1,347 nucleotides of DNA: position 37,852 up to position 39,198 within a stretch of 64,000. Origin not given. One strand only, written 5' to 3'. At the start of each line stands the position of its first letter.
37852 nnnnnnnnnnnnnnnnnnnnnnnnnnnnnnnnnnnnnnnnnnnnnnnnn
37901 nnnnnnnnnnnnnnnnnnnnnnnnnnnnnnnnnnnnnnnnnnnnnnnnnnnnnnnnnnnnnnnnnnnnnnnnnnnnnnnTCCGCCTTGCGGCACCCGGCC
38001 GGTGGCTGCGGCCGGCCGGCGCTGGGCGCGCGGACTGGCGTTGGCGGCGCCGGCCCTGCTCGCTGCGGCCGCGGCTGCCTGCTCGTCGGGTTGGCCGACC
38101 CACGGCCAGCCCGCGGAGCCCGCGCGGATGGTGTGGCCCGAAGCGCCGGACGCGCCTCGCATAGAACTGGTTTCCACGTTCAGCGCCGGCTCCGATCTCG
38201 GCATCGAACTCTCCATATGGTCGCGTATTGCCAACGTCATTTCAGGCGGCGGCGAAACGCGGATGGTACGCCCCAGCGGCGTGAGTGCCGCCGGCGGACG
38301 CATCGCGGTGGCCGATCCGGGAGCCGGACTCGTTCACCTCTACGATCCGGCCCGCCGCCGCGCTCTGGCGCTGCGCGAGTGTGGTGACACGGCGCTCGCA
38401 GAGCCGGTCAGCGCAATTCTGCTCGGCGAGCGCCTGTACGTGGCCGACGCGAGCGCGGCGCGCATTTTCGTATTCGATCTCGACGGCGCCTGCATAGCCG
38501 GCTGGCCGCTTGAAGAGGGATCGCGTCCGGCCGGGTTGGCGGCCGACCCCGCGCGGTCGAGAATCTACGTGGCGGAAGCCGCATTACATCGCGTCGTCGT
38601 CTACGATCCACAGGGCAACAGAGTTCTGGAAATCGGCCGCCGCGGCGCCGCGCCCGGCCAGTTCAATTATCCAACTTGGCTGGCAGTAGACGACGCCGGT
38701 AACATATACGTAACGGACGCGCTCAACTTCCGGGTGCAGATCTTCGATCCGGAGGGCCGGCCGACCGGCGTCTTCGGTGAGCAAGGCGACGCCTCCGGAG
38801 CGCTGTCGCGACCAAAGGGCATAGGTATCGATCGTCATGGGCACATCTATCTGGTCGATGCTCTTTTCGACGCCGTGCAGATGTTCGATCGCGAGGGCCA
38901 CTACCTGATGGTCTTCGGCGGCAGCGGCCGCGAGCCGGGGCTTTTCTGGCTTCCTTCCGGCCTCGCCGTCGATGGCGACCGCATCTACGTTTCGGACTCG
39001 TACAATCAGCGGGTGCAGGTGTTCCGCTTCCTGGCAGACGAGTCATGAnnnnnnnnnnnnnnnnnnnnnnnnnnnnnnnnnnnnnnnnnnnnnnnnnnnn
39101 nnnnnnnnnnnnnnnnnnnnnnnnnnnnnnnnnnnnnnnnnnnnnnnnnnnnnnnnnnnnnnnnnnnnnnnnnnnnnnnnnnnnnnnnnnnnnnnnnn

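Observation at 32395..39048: Two further NHL-propeller lipoprotein paralogs alternating with cytochrome genes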

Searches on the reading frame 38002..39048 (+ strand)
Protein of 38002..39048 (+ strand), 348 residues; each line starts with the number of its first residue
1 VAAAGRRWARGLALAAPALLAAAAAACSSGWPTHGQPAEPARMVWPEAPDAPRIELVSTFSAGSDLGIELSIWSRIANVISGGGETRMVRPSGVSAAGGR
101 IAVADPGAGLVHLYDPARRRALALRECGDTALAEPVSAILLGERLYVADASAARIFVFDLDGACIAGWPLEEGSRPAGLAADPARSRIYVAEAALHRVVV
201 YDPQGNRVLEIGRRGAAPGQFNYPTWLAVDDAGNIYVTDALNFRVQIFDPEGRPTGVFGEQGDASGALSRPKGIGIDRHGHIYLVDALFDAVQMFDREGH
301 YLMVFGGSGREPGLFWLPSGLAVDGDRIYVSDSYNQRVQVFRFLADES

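Call 6: search_protein_families(library=pfam, proteins=[window:38002-39048:+], max_evalue=0.01)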
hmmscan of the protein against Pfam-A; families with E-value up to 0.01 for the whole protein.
window:38002-39048:+ (348 aa): 5 families
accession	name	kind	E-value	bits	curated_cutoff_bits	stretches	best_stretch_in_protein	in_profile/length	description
PF01436.27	NHL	-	1.9e-28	97.5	20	2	315-341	1-28/28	NHL repeat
PF17170.10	DUF5128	-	2.2e-12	47.2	22.9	2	185-251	53-120/321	6-bladed beta-propeller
PF08450.18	SGL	-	3.6e-08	33.8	26.3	1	176-254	136-216/246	SMP-30/Gluconolactonase/LRE-like region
PF06739.17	SBBP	-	1.4e-06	28.6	20.5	0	223-238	14-29/38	Beta-propeller repeat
PF25021.1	TEN_NHL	-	2.8e-06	27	27.1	1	259-301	131-172/357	Teneurin NHL domain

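Call 8: search_protein_families(library=ncbifam, proteins=[window:38002-39048:+], max_evalue=0.001)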
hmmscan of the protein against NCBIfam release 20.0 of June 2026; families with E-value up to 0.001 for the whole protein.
window:38002-39048:+ (348 aa): 5 families
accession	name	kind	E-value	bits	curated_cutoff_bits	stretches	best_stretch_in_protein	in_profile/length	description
NF035926.1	scyF_NHL_VPEP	equivalog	7.1e-43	147.2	350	2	175-261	200-286/376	scytonemin biosynthesis PEP-CTERM protein ScyF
NF033206.1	ScyE_fam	subfamily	9.6e-07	28.6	80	0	176-240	255-320/333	ScyD/ScyE family protein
TIGR03866.1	PQQ_ABC_repeats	subfamily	1.2e-06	27.9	287.3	0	142-223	10-90/310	PQQ-dependent catabolism-associated beta-propeller protein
NF053768.1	CIS12_fam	equivalog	0.00016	20.5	860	0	81-192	80-185/715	CIS12 family contractile injection system protein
NF047780.1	LIC12708_fam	subfamily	0.00019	20.4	150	1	144-343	68-210/391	LIC_12708 family protein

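Call 13: find_homologous_proteins(query=window:38002-39048:+, max_evalue=1e-10)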
Query window:38002-39048:+ (348 aa): 1689 proteins with E <= 1e-10 among 8000 candidates; the best 120 are listed.
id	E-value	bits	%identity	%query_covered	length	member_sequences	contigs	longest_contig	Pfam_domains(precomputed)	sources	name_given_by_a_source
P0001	2.5e-200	683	100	88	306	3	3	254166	PF17170.11,PF01436.28,PF25021.2,PF06739.18,PF08450.19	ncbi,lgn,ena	-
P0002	5.1e-180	616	80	99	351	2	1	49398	PF17170.11,PF01436.28,PF25021.2,PF06739.18,PF08450.19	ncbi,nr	ncbi:MAG: 6-bladed beta-propeller [Deltaproteobacteria bacterium]|nr:6-bladed beta-propeller [Deltap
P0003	1.1e-165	569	77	92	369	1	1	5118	PF17170.11,PF01436.28,PF25021.2,PF08450.19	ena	-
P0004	1.1e-149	517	67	98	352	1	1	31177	PF17170.11,PF01436.28,PF25021.2,PF08450.19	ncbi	ncbi:MAG: 6-bladed beta-propeller [Candidatus Binatia bacterium]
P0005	7.8e-146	504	66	99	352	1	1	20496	PF17170.11,PF01436.28,PF25021.2,PF08450.19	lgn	-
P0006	1.5e-144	500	67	94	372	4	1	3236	PF17170.11,PF01436.28,PF25021.2,PF08450.19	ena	-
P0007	1.1e-143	497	65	97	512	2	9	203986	PF17170.11,PF01436.28,PF25021.2,PF08450.19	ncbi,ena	-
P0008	1.4e-143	496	72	87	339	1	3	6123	PF17170.11,PF01436.28,PF25021.2,PF08450.19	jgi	jgi:DNA-binding beta-propeller fold protein YncE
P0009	2.6e-142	492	65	95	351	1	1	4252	PF17170.11,PF01436.28,PF25021.2,PF08450.19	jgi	jgi:DNA-binding beta-propeller fold protein YncE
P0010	3.7e-142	492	65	95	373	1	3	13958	PF17170.11,PF01436.28,PF25021.2,PF06739.18,PF08450.19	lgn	-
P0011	5.2e-142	491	65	97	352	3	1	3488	PF17170.11,PF01436.28,PF25021.2,PF08450.19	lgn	-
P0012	7.6e-142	491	69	89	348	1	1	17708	PF17170.11,PF01436.28,PF25021.2,PF08450.19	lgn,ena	-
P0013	1.1e-141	490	66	95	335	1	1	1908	PF17170.11,PF01436.28,PF25021.2,PF08450.19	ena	-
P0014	1.2e-141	490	67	95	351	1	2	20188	PF17170.11,PF01436.28,PF25021.2,PF06739.18,PF08450.19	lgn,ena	-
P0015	3.9e-140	485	67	94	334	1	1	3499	PF17170.11,PF01436.28,PF25021.2,PF08450.19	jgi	jgi:DNA-binding beta-propeller fold protein YncE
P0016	3.2e-139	482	66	95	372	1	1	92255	PF17170.11,PF01436.28,PF25021.2,PF08450.19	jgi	jgi:DNA-binding beta-propeller fold protein YncE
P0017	4.0e-139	482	66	95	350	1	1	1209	PF17170.11,PF01436.28,PF25021.2,PF08450.19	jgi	jgi:DNA-binding beta-propeller fold protein YncE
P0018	8.3e-139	481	64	95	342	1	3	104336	PF17170.11,PF01436.28,PF25021.2,PF08450.19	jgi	jgi:DNA-binding beta-propeller fold protein YncE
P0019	9.5e-139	481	66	95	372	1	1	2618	PF17170.11,PF01436.28,PF25021.2,PF08450.19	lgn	-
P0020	1.6e-138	480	63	98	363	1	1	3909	PF17170.11,PF01436.28,PF25021.2,PF08450.19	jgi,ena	-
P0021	2.3e-138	479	63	99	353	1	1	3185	PF17170.11,PF01436.28,PF25021.2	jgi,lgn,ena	-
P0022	5.9e-138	478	64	99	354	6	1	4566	PF17170.11,PF01436.28,PF25021.2,PF08450.19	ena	-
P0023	6.3e-138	478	66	91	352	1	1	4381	PF17170.11,PF01436.28,PF25021.2,PF08450.19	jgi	jgi:hypothetical protein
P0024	1.9e-137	476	63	99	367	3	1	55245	PF17170.11,PF01436.28,PF08450.19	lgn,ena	-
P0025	1.9e-136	473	63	100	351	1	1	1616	PF17170.11,PF01436.28,PF25021.2,PF08450.19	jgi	jgi:DNA-binding beta-propeller fold protein YncE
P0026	1.9e-136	473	64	95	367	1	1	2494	PF17170.11,PF01436.28,PF25021.2,PF08450.19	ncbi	-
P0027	9.3e-136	471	65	92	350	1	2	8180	PF17170.11,PF01436.28,PF08450.19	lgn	-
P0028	1.0e-134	467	63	95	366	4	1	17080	PF17170.11,PF01436.28,PF25021.2,PF08450.19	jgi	-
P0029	1.6e-134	467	73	81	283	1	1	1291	PF17170.11,PF01436.28,PF25021.2,PF08450.19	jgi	jgi:hypothetical protein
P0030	6.5e-134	465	60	99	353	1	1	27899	PF17170.11,PF01436.28,PF25021.2,PF08450.19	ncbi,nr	ncbi:MAG: hypothetical protein HY270_02495 [Deltaproteobacteria bacterium]|nr:hypothetical protein [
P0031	8.6e-134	464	66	90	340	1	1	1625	PF17170.11,PF01436.28,PF25021.2,PF08450.19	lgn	-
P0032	1.4e-131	457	62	94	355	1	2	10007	PF17170.11,PF01436.28,PF25021.2,PF08450.19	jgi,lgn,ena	-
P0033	2.2e-130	453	67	88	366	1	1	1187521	PF17170.11,PF01436.28,PF25021.2,PF08450.19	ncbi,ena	-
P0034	3.1e-129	449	62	95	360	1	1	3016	PF17170.11,PF01436.28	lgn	-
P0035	4.2e-129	449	63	89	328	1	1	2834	PF17170.11,PF01436.28,PF25021.2,PF08450.19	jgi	jgi:DNA-binding beta-propeller fold protein YncE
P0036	1.6e-128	447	60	95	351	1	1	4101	PF17170.11,PF01436.28,PF25021.2,PF08450.19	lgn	-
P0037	4.2e-128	446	61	99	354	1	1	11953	PF17170.11,PF01436.28,PF25021.2,PF08450.19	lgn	-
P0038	6.7e-127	442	58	100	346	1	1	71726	PF17170.11,PF01436.28,PF25021.2,PF08450.19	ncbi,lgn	-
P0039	5.1e-124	432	62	95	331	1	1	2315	PF17170.11,PF01436.28,PF25021.2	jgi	jgi:DNA-binding beta-propeller fold protein YncE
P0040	4.8e-123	429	58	97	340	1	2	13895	PF17170.11,PF01436.28,PF25021.2,PF08450.19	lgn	-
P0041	7.8e-123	428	63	84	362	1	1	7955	PF17170.11,PF01436.28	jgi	jgi:DNA-binding beta-propeller fold protein YncE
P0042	4.2e-122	426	58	90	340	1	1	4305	PF17170.11,PF01436.28,PF25021.2,PF08450.19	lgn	-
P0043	8.4e-119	415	56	93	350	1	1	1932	PF17170.11,PF01436.28,PF08450.19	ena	-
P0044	1.9e-116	407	59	94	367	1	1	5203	PF17170.11,PF01436.28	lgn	-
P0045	5.4e-116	406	56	95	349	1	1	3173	PF17170.11,PF01436.28,PF08450.19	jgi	jgi:DNA-binding beta-propeller fold protein YncE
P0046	9.7e-116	405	56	99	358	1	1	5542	PF17170.11,PF01436.28,PF08450.19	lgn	-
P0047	1.4e-115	404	55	97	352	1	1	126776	PF17170.11,PF01436.28,PF08450.19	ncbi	ncbi:MAG: 6-bladed beta-propeller [Candidatus Binatia bacterium]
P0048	2.4e-115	404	54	97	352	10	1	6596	PF17170.11,PF01436.28,PF08450.19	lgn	-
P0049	3.0e-115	403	58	95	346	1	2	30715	PF17170.11,PF01436.28,PF25021.2,PF08450.19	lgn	-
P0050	2.0e-114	401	53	96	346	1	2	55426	PF17170.11,PF01436.28,PF25021.2,PF08450.19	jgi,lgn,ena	-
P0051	3.6e-114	400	54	97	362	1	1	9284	PF17170.11,PF01436.28,PF08450.19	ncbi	-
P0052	4.1e-112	393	56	94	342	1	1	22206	PF17170.11,PF01436.28,PF08450.19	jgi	jgi:DNA-binding beta-propeller fold protein YncE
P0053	1.8e-108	381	54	95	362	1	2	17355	PF17170.11,PF01436.28,PF25021.2,PF08450.19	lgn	-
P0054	1.1e-101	359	60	83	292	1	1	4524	PF17170.11,PF01436.28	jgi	jgi:DNA-binding beta-propeller fold protein YncE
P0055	3.9e-99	350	65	69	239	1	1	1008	PF17170.11,PF01436.28,PF25021.2,PF08450.19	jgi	jgi:DNA-binding beta-propeller fold protein YncE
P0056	4.1e-90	321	50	90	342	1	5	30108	PF17170.11,PF01731.27,PF01436.28,PF25021.2,PF06739.18,PF08450.19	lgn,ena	-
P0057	4.3e-90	320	48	89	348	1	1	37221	PF17170.11,PF01731.27,PF01436.28,PF25021.2,PF06739.18,PF08450.19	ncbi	-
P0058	1.5e-89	319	46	94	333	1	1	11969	PF17170.11,PF15869.12,PF01436.28,PF25021.2,PF08450.19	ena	-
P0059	3.8e-89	317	46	95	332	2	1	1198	PF17170.11,PF01731.27,PF01436.28,PF25021.2,PF06739.18,PF08450.19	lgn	-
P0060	6.6e-89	317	47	94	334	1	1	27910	PF17170.11,PF01436.28,PF25021.2,PF08450.19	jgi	-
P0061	2.3e-88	315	48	89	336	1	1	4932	PF17170.11,PF01436.28,PF08450.19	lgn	-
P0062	2.3e-88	315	48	94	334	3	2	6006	PF17170.11,PF01731.27,PF01436.28,PF25021.2,PF08450.19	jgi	-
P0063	3.0e-88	314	47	92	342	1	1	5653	PF17170.11,PF01436.28,PF25021.2,PF08450.19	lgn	-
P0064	3.4e-88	314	49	90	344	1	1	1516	PF17170.11,PF01731.27,PF01436.28,PF25021.2,PF06739.18,PF08450.19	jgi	jgi:DNA-binding beta-propeller fold protein YncE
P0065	6.0e-88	313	46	95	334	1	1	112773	PF17170.11,PF01436.28,PF25021.2,PF08450.19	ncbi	ncbi:MAG: 6-bladed beta-propeller [Candidatus Binatia bacterium]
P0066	6.7e-88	313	48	88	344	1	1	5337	PF17170.11,PF01731.27,PF01436.28,PF25021.2,PF06739.18,PF08450.19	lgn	-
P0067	6.9e-88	313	46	97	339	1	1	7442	PF13360.14,PF17170.11,PF01731.27,PF01436.28,PF25021.2,PF08450.19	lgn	-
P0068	7.0e-88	313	48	89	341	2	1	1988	PF17170.11,PF01436.28,PF25021.2,PF08450.19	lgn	-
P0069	8.5e-88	313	48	97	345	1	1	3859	PF17170.11,PF01731.27,PF01436.28,PF25021.2,PF08450.19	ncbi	-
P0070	1.1e-87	313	46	94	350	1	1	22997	PF17170.11,PF01731.27,PF01436.28,PF25021.2,PF08450.19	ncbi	-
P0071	1.3e-87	312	66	60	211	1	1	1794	PF17170.11,PF01731.27,PF01436.28,PF25021.2,PF08450.19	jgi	jgi:sugar lactone lactonase YvrE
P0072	1.6e-87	312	48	89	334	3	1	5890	PF17170.11,PF01436.28,PF25021.2,PF08450.19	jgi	jgi:DNA-binding beta-propeller fold protein YncE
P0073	2.4e-87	311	50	89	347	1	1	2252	PF17170.11,PF01731.27,PF01436.28,PF25021.2,PF08450.19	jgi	jgi:DNA-binding beta-propeller fold protein YncE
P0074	7.9e-87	310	46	95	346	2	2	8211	PF17170.11,PF01731.27,PF01436.28,PF25021.2,PF08450.19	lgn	-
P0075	1.1e-86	309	46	95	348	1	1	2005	PF17170.11,PF01436.28,PF25021.2,PF08450.19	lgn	-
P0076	1.1e-86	309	49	92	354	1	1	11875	PF17170.11,PF01731.27,PF01436.28,PF25021.2,PF06739.18,PF08450.19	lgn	-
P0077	1.4e-86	309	48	90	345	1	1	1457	PF17170.11,PF01436.28,PF25021.2,PF08450.19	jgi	jgi:DNA-binding beta-propeller fold protein YncE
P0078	1.4e-86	309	46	97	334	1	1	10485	PF17170.11,PF01731.27,PF01436.28,PF25021.2,PF08450.19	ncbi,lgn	-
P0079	1.5e-86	309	47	100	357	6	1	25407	PF17170.11,PF01731.27,PF01436.28,PF25021.2,PF08450.19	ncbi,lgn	-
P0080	2.3e-86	308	46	95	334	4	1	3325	PF17170.11,PF01436.28,PF08450.19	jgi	jgi:DNA-binding beta-propeller fold protein YncE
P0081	2.3e-86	308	46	94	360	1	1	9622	PF17170.11,PF01731.27,PF01436.28,PF25021.2,PF08450.19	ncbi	-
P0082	2.5e-86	308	47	91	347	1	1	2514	PF17170.11,PF01436.28,PF25021.2,PF08450.19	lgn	-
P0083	3.2e-86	308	47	87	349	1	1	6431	PF17170.11,PF01731.27,PF01436.28,PF25021.2,PF08450.19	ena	-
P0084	4.8e-86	307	47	94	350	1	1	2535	PF17170.11,PF01436.28,PF25021.2,PF08450.19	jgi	jgi:DNA-binding beta-propeller fold protein YncE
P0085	6.0e-86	307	47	97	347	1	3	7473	PF17170.11,PF01436.28,PF25021.2,PF08450.19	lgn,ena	-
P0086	6.1e-86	307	45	96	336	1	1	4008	PF17170.11,PF01436.28,PF08450.19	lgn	-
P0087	7.1e-86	307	45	93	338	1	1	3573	PF17170.11,PF01731.27,PF15869.12,PF01436.28,PF08450.19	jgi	jgi:DNA-binding beta-propeller fold protein YncE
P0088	7.2e-86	307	45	94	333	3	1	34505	PF17170.11,PF01731.27,PF01436.28,PF08450.19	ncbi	-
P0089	7.7e-86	307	50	87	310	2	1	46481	PF17170.11,PF01436.28,PF25021.2,PF08450.19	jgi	jgi:hypothetical protein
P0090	8.0e-86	306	43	95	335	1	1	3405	PF17170.11,PF01731.27,PF01436.28,PF08450.19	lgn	-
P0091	1.0e-85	306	46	93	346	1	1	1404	PF17170.11,PF01436.28,PF25021.2,PF08450.19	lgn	-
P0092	1.8e-85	305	44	96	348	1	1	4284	PF17170.11,PF01731.27,PF01436.28,PF25021.2,PF08450.19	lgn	-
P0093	1.8e-85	305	51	87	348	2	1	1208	PF17170.11,PF01436.28,PF25021.2,PF08450.19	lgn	-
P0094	1.9e-85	305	43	96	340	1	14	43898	PF17170.11,PF01436.28,PF25021.2,PF08450.19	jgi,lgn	jgi:DNA-binding beta-propeller fold protein YncE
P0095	1.9e-85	305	45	96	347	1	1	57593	PF17170.11,PF01436.28,PF25021.2,PF08450.19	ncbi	-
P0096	2.7e-85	305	48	97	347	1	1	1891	PF17170.11,PF01731.27,PF01436.28,PF25021.2,PF08450.19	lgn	-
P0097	5.9e-85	304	47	89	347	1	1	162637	PF17170.11,PF01731.27,PF01436.28,PF25021.2,PF08450.19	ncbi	-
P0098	7.6e-85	303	45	89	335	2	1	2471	PF17170.11,PF01731.27,PF15869.12,PF01436.28,PF25021.2,PF08450.19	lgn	-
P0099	7.7e-85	303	46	94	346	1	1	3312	PF17170.11,PF01731.27,PF01436.28,PF25021.2,PF06739.18,PF08450.19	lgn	-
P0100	7.9e-85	303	46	94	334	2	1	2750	PF13360.14,PF17170.11,PF01436.28,PF25021.2,PF08450.19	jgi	jgi:DNA-binding beta-propeller fold protein YncE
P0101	8.8e-85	303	45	94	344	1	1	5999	PF17170.11,PF01731.27,PF01436.28,PF25021.2,PF06739.18,PF08450.19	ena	-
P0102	1.2e-84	303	47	96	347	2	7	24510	PF17170.11,PF01436.28,PF25021.2,PF08450.19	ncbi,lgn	-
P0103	1.6e-84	302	47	89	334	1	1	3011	PF17170.11,PF01731.27,PF01436.28,PF25021.2,PF08450.19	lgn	-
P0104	1.6e-84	302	47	83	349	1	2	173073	PF17170.11,PF01436.28,PF25021.2,PF08450.19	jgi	jgi:DNA-binding beta-propeller fold protein YncE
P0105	1.6e-84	302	45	94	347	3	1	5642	PF17170.11,PF01731.27,PF01436.28,PF25021.2,PF08450.19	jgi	jgi:DNA-binding beta-propeller fold protein YncE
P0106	1.7e-84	302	46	94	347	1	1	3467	PF17170.11,PF01731.27,PF01436.28,PF25021.2,PF08450.19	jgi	jgi:sugar lactone lactonase YvrE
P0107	2.0e-84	302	47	89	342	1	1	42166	PF17170.11,PF01731.27,PF01436.28,PF25021.2,PF06739.18,PF08450.19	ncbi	-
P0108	2.8e-84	301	46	97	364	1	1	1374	PF17170.11,PF01436.28,PF25021.2,PF08450.19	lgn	-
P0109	3.3e-84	301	45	94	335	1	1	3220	PF17170.11,PF01436.28,PF08450.19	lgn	-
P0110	3.6e-84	301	43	96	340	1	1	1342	PF17170.11,PF01731.27,PF01436.28,PF25021.2,PF08450.19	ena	-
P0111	4.3e-84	301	48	95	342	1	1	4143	PF17170.11,PF01731.27,PF01436.28,PF25021.2,PF06739.18,PF08450.19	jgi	-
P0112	6.1e-84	300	46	86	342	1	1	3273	PF17170.11,PF01436.28,PF25021.2,PF08450.19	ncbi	-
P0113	7.9e-84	300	46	95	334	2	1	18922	PF17170.11,PF01436.28,PF08450.19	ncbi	-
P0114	8.1e-84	300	46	95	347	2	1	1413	PF17170.11,PF01731.27,PF01436.28,PF25021.2,PF08450.19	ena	-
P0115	8.6e-84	300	46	93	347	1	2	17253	PF17170.11,PF01436.28,PF25021.2,PF08450.19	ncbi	-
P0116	9.5e-84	300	47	89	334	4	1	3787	PF17170.11,PF01436.28,PF08450.19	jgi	jgi:DNA-binding beta-propeller fold protein YncE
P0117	1.0e-83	300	44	93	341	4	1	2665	PF17170.11,PF01436.28,PF25021.2,PF08450.19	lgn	-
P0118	1.1e-83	299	48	89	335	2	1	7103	PF17170.11,PF15869.12,PF01436.28,PF25021.2,PF08450.19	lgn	-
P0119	1.2e-83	299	46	94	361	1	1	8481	PF17170.11,PF01436.28,PF25021.2,PF08450.19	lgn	-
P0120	1.2e-83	299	45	98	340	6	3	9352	PF17170.11,PF01731.27,PF01436.28,PF25021.2,PF08450.19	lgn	-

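Call 18: find_related_loci(query=A2, collection=genome_contigs, flank=10000)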
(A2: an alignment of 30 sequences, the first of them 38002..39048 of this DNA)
Query A2 (348 aa) in genome_contigs; peptide patterns used: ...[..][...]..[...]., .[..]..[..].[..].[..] (x = any residue, [..] = any of these).
600 stretches matched a pattern (row limit reached: there are more); 533 encode a relative of the query (tblastn E <= 1e-3); the best 80 are kept; 80 distinct loci.
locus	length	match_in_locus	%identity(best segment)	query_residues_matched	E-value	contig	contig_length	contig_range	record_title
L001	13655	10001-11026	67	7-347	2e-148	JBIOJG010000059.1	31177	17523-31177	MAG: Candidatus Binatia bacterium isolate GcC5-6 k141_2414314_length_31177_cov_96.7917, whole genome shotgun sequence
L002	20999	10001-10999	65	12-347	7e-145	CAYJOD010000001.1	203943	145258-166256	MAG TPA_asm: uncultured Candidatus Binatia bacterium isolate ERP124720_co1_58 genome assembly, contig: NODE_72_length_20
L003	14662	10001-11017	63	2-344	2e-139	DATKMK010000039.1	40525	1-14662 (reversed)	MAG TPA_asm: Candidatus Binatia bacterium isolate SMAG_U14709 k141_66588, whole genome shotgun sequence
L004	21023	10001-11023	60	6-348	4e-136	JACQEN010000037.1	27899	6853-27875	MAG: Deltaproteobacteria bacterium isolate NC_groundwater_1022_Pr1_S-0.65um_62_10 Montesol18_Sp65_coassembly_scaffold_10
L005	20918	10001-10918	67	43-348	2e-132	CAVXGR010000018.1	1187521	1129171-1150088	MAG: uncultured delta proteobacterium isolate MFD02416.bin.1.411 genome assembly, contig: contig_62993, whole genome sho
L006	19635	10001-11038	58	1-348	2e-129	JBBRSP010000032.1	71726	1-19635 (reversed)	MAG: Candidatus Binatia bacterium isolate La2_metabat2.097 La2_metabat2.097_K_457634L71726_cov_62.6479, whole genome sho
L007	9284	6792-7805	54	11-348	7e-117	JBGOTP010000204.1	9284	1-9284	MAG: Vicinamibacteria bacterium isolate OBJ_0618_7090110_16 k141_10999518_length_9284_cov_16.0016, whole genome shotgun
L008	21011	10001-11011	55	8-344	1e-117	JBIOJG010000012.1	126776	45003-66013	MAG: Candidatus Binatia bacterium isolate GcC5-6 k141_1700908_length_126776_cov_101.5540, whole genome shotgun sequence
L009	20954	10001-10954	42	25-344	9e-91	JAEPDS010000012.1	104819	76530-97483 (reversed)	MAG: Candidatus Thiodiazotropha sp. 'RUGA' isolate MAGL046 c_000000000012, whole genome shotgun sequence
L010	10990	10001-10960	45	18-344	7e-90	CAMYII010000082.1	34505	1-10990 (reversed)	MAG: Acidiferrobacterales bacterium isolate ES_Gamma_002 genome assembly, contig: scaffold_523, whole genome shotgun seq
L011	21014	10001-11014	46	12-348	8e-90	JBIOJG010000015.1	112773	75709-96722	MAG: Candidatus Binatia bacterium isolate GcC5-6 k141_842975_length_112773_cov_141.0032, whole genome shotgun sequence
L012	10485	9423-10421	46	6-344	8e-90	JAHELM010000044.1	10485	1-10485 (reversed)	MAG: Rhodospirillales bacterium isolate Ww62 NODE_14897_length_10485_cov_3.180915, whole genome shotgun sequence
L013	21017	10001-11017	45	9-348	4e-89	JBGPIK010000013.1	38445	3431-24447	MAG: Candidatus Binatia bacterium isolate OBJ_0618_7090110_336 k141_570059_length_38445_cov_52.5876, whole genome shotgu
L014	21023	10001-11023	45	10-344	7e-89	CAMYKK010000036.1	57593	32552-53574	MAG: uncultured Gammaproteobacteria bacterium isolate FCS_M_Gamma_075 genome assembly, contig: scaffold_859, whole genom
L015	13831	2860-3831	41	19-344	1e-87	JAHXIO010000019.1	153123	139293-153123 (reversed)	MAG: Candidatus Thiodiazotropha sp. (ex Monitilora ramsayi) isolate L094_Th1 c_000000000008, whole genome shotgun sequen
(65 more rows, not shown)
